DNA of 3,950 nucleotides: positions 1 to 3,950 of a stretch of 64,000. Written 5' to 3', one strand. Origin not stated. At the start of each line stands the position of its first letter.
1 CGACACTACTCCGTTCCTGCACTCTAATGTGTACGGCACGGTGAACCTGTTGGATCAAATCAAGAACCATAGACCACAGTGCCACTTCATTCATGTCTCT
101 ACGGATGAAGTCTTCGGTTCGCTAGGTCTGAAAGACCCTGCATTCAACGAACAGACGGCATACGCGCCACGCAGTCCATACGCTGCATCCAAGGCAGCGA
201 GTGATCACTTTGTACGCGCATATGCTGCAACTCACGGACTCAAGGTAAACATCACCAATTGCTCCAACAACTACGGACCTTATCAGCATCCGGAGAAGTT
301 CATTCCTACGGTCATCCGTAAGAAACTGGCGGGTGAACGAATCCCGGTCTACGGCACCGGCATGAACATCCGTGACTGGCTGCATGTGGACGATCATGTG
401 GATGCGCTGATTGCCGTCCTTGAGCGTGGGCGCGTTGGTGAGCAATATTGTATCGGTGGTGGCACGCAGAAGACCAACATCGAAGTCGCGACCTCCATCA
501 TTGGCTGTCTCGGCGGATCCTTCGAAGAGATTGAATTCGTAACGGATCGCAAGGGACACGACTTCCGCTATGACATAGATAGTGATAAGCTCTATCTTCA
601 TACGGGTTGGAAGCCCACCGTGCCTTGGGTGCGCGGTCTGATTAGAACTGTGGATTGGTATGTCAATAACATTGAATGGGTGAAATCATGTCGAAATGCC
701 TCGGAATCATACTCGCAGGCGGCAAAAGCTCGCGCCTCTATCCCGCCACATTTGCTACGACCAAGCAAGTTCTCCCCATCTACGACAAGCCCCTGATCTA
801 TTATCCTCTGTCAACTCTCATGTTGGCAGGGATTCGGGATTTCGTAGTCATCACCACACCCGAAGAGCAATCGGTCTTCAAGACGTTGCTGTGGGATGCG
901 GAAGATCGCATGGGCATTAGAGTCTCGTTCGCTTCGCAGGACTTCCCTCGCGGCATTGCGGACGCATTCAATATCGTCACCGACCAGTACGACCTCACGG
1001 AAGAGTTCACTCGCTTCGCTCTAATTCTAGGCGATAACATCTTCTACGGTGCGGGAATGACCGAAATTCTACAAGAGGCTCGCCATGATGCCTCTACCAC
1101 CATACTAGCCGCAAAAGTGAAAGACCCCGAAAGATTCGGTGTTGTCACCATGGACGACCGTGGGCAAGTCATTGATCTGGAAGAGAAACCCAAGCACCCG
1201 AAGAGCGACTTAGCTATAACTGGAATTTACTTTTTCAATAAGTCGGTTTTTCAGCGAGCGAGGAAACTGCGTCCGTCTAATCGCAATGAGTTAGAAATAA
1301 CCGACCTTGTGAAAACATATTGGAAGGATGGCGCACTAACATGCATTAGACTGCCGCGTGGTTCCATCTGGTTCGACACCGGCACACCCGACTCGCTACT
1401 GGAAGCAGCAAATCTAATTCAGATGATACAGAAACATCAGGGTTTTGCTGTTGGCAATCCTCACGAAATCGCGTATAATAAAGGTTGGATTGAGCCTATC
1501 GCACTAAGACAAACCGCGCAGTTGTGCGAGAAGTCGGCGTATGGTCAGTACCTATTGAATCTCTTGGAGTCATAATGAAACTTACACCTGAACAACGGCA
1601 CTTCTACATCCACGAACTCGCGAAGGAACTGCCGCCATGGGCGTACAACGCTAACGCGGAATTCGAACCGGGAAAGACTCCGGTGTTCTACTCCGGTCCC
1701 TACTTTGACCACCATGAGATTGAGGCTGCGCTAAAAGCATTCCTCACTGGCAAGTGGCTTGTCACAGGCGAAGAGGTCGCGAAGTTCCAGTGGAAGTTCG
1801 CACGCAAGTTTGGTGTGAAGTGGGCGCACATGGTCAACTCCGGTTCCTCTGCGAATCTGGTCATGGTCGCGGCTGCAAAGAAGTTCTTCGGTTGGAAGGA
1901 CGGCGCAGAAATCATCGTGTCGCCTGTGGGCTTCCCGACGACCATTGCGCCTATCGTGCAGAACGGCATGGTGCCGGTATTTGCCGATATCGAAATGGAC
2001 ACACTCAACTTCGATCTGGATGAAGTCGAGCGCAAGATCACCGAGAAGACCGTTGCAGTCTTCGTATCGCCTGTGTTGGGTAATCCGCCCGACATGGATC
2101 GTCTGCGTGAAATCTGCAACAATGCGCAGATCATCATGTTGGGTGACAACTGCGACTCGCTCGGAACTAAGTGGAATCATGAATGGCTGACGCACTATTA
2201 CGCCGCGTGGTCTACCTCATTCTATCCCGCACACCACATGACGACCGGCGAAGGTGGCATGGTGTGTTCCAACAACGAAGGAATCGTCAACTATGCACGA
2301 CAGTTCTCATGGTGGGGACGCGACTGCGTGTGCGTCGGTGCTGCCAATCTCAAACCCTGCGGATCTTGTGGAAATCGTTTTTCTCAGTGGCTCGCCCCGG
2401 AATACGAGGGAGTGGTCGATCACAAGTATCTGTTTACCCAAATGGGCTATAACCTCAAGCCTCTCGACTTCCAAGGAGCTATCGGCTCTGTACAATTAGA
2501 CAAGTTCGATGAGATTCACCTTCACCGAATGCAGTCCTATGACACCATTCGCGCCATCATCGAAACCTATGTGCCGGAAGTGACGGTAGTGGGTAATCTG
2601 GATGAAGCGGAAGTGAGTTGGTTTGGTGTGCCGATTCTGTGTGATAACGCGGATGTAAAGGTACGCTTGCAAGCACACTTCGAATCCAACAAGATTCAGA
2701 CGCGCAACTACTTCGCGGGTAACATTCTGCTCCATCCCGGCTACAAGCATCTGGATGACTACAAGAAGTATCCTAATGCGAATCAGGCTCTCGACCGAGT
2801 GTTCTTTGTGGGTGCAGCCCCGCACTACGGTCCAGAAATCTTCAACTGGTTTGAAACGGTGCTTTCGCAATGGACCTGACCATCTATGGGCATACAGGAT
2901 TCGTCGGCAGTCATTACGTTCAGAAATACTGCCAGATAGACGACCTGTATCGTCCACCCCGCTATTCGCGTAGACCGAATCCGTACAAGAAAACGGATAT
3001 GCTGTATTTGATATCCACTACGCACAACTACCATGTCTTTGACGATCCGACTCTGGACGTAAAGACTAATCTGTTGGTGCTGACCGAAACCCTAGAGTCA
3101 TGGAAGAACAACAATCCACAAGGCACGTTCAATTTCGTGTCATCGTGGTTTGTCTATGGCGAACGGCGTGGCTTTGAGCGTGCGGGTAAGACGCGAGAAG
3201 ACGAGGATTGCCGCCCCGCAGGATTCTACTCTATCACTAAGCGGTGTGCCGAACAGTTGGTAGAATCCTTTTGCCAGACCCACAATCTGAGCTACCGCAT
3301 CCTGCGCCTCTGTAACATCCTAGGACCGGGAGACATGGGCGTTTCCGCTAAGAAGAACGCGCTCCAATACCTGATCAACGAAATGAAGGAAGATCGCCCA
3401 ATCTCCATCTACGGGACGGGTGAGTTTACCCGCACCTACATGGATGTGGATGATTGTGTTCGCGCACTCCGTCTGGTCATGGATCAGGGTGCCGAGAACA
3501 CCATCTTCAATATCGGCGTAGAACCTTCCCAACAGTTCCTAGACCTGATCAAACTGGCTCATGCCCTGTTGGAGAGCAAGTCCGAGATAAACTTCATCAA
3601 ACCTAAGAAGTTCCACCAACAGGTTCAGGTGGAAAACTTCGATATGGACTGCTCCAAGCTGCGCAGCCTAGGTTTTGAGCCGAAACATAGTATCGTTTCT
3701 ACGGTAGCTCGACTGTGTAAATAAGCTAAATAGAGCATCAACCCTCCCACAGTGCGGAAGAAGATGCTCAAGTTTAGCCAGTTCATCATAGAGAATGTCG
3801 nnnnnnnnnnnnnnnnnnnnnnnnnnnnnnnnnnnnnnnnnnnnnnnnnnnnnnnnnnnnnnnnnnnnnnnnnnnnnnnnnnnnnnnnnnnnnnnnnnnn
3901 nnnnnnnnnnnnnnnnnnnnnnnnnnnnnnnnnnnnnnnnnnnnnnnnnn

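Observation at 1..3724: Phage-encoded hybrid 6-deoxy / 3,6-dideoxy-hexose pathway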

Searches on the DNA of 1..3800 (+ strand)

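Call 6: search_dna_similar(query=window:1-3800:+, collection=phages, mode=distant, max_rows=20)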
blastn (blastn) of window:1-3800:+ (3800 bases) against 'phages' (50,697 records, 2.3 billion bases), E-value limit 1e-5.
Records with a match: 29; places in all: 34; records where one place covers at least 80% of the query: 0.
Best place of each record, by identity: 80-90% 1; 60-80% 28.
By first word of the organism name: Escherichia 15; Synechococcus 5; Bacteriophage 4; Pseudomonas 1; Klebsiella 1; Citrobacter 1; Salmonella 1; Dompiswa 1.
By host as written in the record: - 5; Synechococcus sp. MW02 4; Escherichia coli BEN 4311 2; Escherichia coli STEC O121 2; Escherichia coli BEN 5202 2; Synechococcus sp. LTWRED 1; Pseudomonas aeruginosa PACL 1; Klebsiella quasipneumoniae strain S05 1; and 11 more.
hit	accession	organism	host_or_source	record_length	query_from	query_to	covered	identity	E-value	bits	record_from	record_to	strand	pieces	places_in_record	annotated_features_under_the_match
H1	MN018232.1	Synechococcus phage S-B43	Synechococcus sp. MW02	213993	1829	2806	26%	64.0%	1e-26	129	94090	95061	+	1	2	hypothetical protein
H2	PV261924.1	Synechococcus phage RN05-S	Synechococcus sp. MW02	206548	1829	2813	26%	63.5%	9e-21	109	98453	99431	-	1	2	DegT/DnrJ/EryC1/StrS aminotransferase family protein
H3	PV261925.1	Synechococcus phage RB11-B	Synechococcus sp. MW02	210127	1829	2806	26%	63.9%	1e-26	129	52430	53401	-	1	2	DegT/DnrJ/EryC1/StrS aminotransferase family protein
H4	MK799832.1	Synechococcus phage S-B05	Synechococcus sp. MW02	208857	1829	2806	26%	63.9%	1e-26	129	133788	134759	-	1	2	hypothetical protein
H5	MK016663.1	Synechococcus phage S-H68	Synechococcus sp. LTWRED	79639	1829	2806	26%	63.9%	4e-25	124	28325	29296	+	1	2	CDP-4-dehydro-6-deoxy-D-glucose 3-dehydratase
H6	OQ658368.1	Pseudomonas phage sp.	Pseudomonas aeruginosa PACL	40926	82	381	8%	67.7%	3e-14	89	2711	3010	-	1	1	hypothetical protein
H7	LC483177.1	Klebsiella phage 05F01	Klebsiella quasipneumoniae strain S05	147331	158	412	7%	67.7%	7e-10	73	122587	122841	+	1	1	dTDP-glucose 4,6-dehydratase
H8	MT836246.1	Bacteriophage sp.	human fecal samples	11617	703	861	4%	69.2%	1e-7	67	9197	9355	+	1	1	record has no annotation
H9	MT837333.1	Bacteriophage sp.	human fecal samples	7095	260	396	4%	72.9%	2e-11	79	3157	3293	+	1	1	record has no annotation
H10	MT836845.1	Bacteriophage sp.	human fecal samples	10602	762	861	3%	79.0%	1e-13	87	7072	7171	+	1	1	record has no annotation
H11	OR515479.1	Citrobacter phage Tr1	Citrobacter sp. JL 978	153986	762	870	3%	72.5%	1e-6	63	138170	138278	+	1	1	glucose-1-phosphate thymidylyltransferase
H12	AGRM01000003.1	Salmonella enterica subsp. houtenae str. ATCC BAA-1581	Homo sapiens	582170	763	866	3%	75.0%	2e-9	72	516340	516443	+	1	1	glucose-1-phosphate thymidylyltransferase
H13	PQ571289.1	Escherichia phage EF1-1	Escherichia fergusonii T12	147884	759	860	3%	73.5%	1e-6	64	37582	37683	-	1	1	glucose-1-phosphate thymidylyltransferase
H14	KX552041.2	Escherichia phage ESCO13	Escherichia coli BEN 4311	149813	759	860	3%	73.5%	1e-6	64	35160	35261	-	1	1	glucose-1-phosphate thymidylyltransferase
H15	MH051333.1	Escherichia phage vB_EcoM-Ro121c4YLVW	Escherichia coli STEC O121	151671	759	860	3%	73.5%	1e-6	64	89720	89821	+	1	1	hypothetical protein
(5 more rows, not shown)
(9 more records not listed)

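Call 15: get_annotated_region(hit=H5, flank=8000)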
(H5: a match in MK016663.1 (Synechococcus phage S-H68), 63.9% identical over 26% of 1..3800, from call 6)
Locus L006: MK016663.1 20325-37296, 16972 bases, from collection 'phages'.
description: Synechococcus phage S-H68, partial genome.
organism: Synechococcus phage S-H68 (NCBI taxid 2545436)
taxonomy: Viruses; Duplodnaviria; Heunggongvirae; Uroviricota; Caudoviricetes; Kyanoviridae
host: Synechococcus sp. LTWRED; source: -; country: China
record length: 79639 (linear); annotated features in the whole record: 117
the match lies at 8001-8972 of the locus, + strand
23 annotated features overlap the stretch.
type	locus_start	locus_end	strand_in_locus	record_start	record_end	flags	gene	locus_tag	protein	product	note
CDS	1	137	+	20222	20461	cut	-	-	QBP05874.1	hypothetical protein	-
CDS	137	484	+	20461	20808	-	-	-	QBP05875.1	hypothetical protein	-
CDS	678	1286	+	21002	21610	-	-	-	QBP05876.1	hypothetical protein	-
CDS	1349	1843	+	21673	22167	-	-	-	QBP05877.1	glycerol-3-phosphate cytidylyltransferase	-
CDS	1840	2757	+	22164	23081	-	-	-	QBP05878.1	dTDP-glucose 4,6-dehydratase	-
CDS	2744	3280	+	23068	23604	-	-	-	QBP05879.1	dTDP-4-dehydrorhamnose 3,5-epimerase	-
CDS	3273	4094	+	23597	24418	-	-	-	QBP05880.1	NAD-dependent epimerase/dehydratase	-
CDS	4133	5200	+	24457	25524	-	-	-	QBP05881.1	UDP-glucose 4-epimerase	-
CDS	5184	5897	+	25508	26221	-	-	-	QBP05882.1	hypothetical protein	-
CDS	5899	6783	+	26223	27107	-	-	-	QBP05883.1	hypothetical protein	-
CDS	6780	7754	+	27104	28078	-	-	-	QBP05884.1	hypothetical protein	-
CDS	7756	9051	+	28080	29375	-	-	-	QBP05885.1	CDP-4-dehydro-6-deoxy-D-glucose 3-dehydratase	-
CDS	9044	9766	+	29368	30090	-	-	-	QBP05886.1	hypothetical protein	-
CDS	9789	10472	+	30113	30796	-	-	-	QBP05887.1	hypothetical protein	-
CDS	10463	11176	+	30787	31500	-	-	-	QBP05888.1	hypothetical protein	-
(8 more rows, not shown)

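Call 16: get_annotated_region(hit=H2, flank=8000)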
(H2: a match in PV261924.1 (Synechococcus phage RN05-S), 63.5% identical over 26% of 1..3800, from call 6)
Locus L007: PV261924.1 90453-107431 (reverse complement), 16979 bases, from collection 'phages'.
description: Synechococcus phage RN05-S, complete genome.
organism: Synechococcus phage RN05-S (NCBI taxid 3412547)
taxonomy: Viruses
host: Synechococcus sp. MW02; source: seawater; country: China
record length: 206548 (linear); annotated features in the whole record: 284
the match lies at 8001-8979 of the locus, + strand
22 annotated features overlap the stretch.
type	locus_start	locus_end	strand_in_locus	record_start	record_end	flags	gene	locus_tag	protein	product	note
CDS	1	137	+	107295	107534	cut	-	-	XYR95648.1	hypothetical protein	-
CDS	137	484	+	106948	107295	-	-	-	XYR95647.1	mannose-6-phosphate isomerase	-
CDS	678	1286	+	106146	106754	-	-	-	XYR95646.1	2OG-Fe(II) oxygenase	-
CDS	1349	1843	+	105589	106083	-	-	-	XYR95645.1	cytidylyltransferase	-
CDS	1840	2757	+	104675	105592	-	-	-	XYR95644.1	GDP-mannose 4,6 dehydratase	-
CDS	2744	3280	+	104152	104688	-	-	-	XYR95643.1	dTDP-4-dehydrorhamnose 3,5-epimerase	-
CDS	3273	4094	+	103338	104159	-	-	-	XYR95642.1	NAD dependent epimerase/dehydratase family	-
CDS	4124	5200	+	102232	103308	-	-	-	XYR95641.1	NAD dependent epimerase/dehydratase family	-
CDS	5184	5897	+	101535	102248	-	-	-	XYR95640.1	methyltransferase FkbM domain protein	-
CDS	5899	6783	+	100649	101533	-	-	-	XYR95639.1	glycosyltransferase family 17 protein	-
CDS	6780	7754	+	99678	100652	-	-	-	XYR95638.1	alpha-1,2-fucosyltransferase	-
CDS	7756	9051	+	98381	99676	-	-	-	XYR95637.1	DegT/DnrJ/EryC1/StrS aminotransferase family protein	-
CDS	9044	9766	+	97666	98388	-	-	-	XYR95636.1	hypothetical protein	glyco_tranf_GTA_type domain containing protein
CDS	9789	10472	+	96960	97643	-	-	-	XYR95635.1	methyltransferase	-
CDS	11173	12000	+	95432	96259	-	-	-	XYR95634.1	glycosyltransferase family 2 protein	-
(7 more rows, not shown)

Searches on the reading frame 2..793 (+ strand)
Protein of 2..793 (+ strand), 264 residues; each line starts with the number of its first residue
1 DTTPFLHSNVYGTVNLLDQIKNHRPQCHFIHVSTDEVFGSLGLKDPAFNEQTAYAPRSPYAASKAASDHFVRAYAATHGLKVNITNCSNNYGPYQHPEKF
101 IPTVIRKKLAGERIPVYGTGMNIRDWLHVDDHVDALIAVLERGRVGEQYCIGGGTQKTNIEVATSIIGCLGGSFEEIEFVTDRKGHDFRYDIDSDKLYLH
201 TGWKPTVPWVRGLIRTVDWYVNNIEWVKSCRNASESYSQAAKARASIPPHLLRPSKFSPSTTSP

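Call 4: search_protein_families(library=pfam, proteins=[window:2-793:+], max_evalue=0.01)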
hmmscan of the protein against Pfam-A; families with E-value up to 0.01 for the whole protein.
window:2-793:+ (264 aa): 4 families
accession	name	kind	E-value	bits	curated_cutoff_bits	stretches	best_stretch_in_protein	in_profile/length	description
PF16363.11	GDP_Man_Dehyd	-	1.2e-46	160.2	27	1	5-208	98-324/332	GDP-mannose 4,6 dehydratase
PF01370.27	Epimerase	-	3.9e-40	138.2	20.9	1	4-152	86-240/240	NAD dependent epimerase/dehydratase family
PF04321.23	RmlD_sub_bind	-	6.4e-07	29.2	27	1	26-168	93-229/287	RmlD substrate binding domain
PF07993.18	NAD_binding_4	-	6.9e-06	25.8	20.1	1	6-89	109-206/258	Male sterility protein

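Call 5: search_protein_families(library=ncbifam, proteins=[window:2-793:+], max_evalue=0.01)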
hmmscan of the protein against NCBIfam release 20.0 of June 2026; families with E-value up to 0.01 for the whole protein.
window:2-793:+ (264 aa): 17 families
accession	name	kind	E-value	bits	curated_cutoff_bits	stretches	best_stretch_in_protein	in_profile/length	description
TIGR01181.1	dTDP_gluc_dehyt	equivalog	3e-92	309.1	365.1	1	3-228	94-319/321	dTDP-glucose 4,6-dehydratase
NF007490.0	PRK10084.1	subfamily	6.6e-69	232.6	649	1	9-235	100-349/361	dTDP-glucose 4,6-dehydratase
NF007582.0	PRK10217.1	equivalog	3e-66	224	698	1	22-234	122-345/355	dTDP-glucose 4,6-dehydratase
TIGR04180.1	EDH_00030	hypoth_equivalog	1.7e-22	79.9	475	1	5-182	93-265/297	NAD-dependent 4,6-dehydratase LegB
NF047922.1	GDPFucSynFcl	equivalog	8.7e-14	51.7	500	1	58-225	132-306/308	GDP-L-fucose synthase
TIGR02622.1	CDP_4_6_dhtase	equivalog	9.6e-13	48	278.45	1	7-231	102-341/352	CDP-glucose 4,6-dehydratase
TIGR01179.1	galE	equivalog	4.3e-12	45.5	262.3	1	5-220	93-325/332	UDP-glucose 4-epimerase GalE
TIGR01472.1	gmd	equivalog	1.6e-10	40.8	415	1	10-159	105-257/342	GDP-mannose 4,6-dehydratase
TIGR03466.1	HpnA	hypoth_equivalog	1.1e-09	37.7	367.65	1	4-153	84-230/327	hopanoid-associated sugar epimerase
NF052578.1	StrlDmthSdmBMthl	equivalog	5.2e-08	33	600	1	7-155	87-231/328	sterol demethylase protein SdmB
TIGR01214.1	rmlD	equivalog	1.6e-07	30.8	224.05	1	23-119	89-178/285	dTDP-4-dehydrorhamnose reductase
TIGR02197.1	heptose_epim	equivalog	3.6e-07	29.7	274.6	1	5-180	87-269/316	ADP-glyceromanno-heptose 6-epimerase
NF043036.1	ErythonDh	equivalog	4.1e-06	26.2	325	1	8-113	99-206/321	D-erythronate dehydrogenase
NF041015.1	UDPsulfquin_syn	equivalog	9.9e-05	21.5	575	0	6-40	116-150/384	UDP-sulfoquinovose synthase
NF007956.0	PRK10675.1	subfamily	0.00012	21.3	394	0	6-70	97-159/338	UDP-glucose 4-epimerase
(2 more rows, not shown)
